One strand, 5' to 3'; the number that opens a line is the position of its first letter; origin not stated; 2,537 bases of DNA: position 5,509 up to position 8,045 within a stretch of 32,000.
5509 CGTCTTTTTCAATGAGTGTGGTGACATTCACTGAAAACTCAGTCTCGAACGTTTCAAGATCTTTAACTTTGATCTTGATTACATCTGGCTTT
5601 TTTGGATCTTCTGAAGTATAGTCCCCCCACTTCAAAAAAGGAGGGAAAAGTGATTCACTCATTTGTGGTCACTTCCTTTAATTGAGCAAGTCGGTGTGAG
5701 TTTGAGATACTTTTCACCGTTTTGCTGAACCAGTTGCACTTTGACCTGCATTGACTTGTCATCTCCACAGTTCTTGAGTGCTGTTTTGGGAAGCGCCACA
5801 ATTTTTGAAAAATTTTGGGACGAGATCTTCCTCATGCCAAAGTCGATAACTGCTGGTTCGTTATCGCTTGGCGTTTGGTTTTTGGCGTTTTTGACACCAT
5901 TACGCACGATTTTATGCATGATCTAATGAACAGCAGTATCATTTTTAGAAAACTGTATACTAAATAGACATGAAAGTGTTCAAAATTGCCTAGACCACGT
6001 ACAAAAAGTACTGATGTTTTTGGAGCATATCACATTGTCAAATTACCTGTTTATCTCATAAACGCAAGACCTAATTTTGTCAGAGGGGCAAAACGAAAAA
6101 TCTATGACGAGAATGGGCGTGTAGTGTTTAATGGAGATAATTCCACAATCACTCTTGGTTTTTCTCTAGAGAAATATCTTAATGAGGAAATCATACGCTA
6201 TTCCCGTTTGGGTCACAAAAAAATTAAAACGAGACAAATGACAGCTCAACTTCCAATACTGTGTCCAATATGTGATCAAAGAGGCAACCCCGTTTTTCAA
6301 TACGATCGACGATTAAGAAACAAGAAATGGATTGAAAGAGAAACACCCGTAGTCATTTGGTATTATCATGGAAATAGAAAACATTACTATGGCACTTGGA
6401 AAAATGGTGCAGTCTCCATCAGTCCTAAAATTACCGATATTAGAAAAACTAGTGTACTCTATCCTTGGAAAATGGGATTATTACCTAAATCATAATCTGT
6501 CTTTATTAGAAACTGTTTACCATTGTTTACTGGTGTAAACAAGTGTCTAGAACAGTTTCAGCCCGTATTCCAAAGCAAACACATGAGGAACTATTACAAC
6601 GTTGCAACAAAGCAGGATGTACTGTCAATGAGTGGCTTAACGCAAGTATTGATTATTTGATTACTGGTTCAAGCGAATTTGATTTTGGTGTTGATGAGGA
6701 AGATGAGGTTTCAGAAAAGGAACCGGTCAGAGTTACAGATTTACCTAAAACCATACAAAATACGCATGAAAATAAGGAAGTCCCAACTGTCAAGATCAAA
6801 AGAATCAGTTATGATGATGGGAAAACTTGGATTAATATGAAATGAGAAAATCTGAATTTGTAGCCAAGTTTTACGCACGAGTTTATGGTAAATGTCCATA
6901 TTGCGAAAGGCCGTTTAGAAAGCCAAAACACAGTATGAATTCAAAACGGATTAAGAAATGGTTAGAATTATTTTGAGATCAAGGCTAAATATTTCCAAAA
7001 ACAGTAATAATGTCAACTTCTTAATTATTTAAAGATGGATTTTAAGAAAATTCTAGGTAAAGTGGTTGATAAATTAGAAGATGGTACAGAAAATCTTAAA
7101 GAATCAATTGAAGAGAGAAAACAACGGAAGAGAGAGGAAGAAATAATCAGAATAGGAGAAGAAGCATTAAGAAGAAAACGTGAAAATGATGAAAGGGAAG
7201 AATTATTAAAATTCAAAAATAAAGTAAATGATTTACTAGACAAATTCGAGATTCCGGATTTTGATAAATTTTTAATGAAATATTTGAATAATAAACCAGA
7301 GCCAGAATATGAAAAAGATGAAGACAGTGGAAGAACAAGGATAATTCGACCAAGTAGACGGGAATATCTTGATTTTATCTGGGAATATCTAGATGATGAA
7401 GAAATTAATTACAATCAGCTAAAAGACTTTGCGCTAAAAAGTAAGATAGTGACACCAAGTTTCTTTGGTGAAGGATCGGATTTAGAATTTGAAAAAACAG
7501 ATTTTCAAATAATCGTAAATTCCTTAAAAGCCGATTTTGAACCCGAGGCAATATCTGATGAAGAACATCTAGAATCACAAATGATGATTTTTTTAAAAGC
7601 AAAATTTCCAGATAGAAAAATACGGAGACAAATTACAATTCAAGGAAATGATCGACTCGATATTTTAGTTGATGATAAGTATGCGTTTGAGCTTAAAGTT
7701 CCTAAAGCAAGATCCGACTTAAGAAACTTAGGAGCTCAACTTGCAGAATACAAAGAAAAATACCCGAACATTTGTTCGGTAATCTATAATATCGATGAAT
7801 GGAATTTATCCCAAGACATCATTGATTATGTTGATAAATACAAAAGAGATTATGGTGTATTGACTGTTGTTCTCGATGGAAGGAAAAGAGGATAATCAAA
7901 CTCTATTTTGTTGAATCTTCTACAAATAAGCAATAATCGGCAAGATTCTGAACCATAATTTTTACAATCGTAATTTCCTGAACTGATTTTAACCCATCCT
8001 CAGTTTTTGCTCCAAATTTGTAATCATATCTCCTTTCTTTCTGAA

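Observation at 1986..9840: Casposon: a Cas1-integrase, PolB-encoding self-synthesizing transposon with perfect 77-bp TIRs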

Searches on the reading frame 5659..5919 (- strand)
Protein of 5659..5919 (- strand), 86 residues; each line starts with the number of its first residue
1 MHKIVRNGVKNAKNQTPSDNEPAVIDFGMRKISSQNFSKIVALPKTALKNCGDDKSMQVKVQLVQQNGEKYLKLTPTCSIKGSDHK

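Call 8: search_protein_families(library=pfam, proteins=[window:5659-5919:-], max_evalue=0.01)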
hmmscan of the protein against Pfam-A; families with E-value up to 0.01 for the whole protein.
window:5659-5919:- (86 aa): 0 families

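Call 37: search_protein_families(library=ncbifam, proteins=[window:5659-5919:-], max_evalue=0.01)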
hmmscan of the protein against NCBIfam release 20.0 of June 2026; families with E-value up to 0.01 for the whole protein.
window:5659-5919:- (86 aa): 0 families

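Call 38: search_protein_families(library=phrogs, proteins=[window:5659-5919:-], max_evalue=0.01)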
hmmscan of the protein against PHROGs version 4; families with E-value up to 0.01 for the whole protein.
window:5659-5919:- (86 aa): 0 families

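Call 58: search_protein_families(library=pfam, proteins=[window:5659-5919:-], max_evalue=5)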
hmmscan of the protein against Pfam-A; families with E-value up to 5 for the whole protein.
window:5659-5919:- (86 aa): 1 family
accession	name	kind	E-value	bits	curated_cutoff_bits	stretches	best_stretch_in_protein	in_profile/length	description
PF08709.17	Ins145_P3_rec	-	0.091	12.3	23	1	13-81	118-186/213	Inositol 1,4,5-trisphosphate/ryanodine receptor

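Call 59: search_protein_families(library=padloc, proteins=[window:5659-5919:-], max_evalue=0.01)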
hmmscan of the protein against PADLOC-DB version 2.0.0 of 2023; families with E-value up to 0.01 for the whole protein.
window:5659-5919:- (86 aa): 0 families

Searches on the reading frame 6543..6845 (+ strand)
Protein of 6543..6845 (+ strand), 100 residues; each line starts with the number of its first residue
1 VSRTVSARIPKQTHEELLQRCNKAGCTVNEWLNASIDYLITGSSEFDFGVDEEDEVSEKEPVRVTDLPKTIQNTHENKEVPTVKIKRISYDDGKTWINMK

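Call 8: search_protein_families(library=pfam, proteins=[window:6543-6845:+], max_evalue=0.01)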
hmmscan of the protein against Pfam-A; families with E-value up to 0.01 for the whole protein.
window:6543-6845:+ (100 aa): 0 families

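Call 37: search_protein_families(library=ncbifam, proteins=[window:6543-6845:+], max_evalue=0.01)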
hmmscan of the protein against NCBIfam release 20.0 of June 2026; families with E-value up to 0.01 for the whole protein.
window:6543-6845:+ (100 aa): 1 family
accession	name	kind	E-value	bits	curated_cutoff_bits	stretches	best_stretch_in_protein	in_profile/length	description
NF041551.1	YlcI_YnfO_N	subfamily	0.00025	21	30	1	1-31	1-30/42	YlcI/YnfO family protein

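Call 38: search_protein_families(library=phrogs, proteins=[window:6543-6845:+], max_evalue=0.01)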
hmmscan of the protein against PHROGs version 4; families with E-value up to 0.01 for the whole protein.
window:6543-6845:+ (100 aa): 0 families

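Call 58: search_protein_families(library=pfam, proteins=[window:6543-6845:+], max_evalue=5)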
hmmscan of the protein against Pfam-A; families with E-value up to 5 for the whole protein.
window:6543-6845:+ (100 aa): 0 families

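Call 59: search_protein_families(library=padloc, proteins=[window:6543-6845:+], max_evalue=0.01)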
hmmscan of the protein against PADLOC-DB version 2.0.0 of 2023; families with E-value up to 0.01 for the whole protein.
window:6543-6845:+ (100 aa): 0 families

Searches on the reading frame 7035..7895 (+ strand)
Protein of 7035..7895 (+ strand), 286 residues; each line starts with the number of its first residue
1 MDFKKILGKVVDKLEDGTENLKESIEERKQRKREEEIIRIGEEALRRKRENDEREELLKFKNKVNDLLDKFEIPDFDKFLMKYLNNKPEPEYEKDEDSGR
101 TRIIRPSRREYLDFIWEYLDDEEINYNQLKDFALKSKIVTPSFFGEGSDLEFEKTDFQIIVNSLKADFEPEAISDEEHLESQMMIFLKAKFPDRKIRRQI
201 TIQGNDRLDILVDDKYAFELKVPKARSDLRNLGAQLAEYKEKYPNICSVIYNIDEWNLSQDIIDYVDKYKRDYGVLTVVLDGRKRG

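Call 8: search_protein_families(library=pfam, proteins=[window:7035-7895:+], max_evalue=0.01)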
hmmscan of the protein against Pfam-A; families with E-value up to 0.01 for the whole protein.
window:7035-7895:+ (286 aa): 0 families

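Call 37: search_protein_families(library=ncbifam, proteins=[window:7035-7895:+], max_evalue=0.01)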
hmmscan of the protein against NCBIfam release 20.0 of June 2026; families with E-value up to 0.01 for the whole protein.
window:7035-7895:+ (286 aa): 0 families

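Call 38: search_protein_families(library=phrogs, proteins=[window:7035-7895:+], max_evalue=0.01)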
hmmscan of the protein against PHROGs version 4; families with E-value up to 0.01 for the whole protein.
window:7035-7895:+ (286 aa): 0 families

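Call 58: search_protein_families(library=pfam, proteins=[window:7035-7895:+], max_evalue=5)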
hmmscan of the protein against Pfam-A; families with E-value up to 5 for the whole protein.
window:7035-7895:+ (286 aa): 2 families
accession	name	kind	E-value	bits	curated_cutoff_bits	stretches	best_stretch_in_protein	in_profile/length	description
PF23257.1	DUF7071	-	0.066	13.4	27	0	221-240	43-62/68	Domain of unknown function (DUF7071)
PF20722.2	DUF6830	-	0.26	11.2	24.3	1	62-90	42-70/158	Domain of unknown function (DUF6830)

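Call 59: search_protein_families(library=padloc, proteins=[window:7035-7895:+], max_evalue=0.01)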
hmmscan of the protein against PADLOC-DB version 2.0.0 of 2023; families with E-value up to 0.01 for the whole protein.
window:7035-7895:+ (286 aa): 0 families
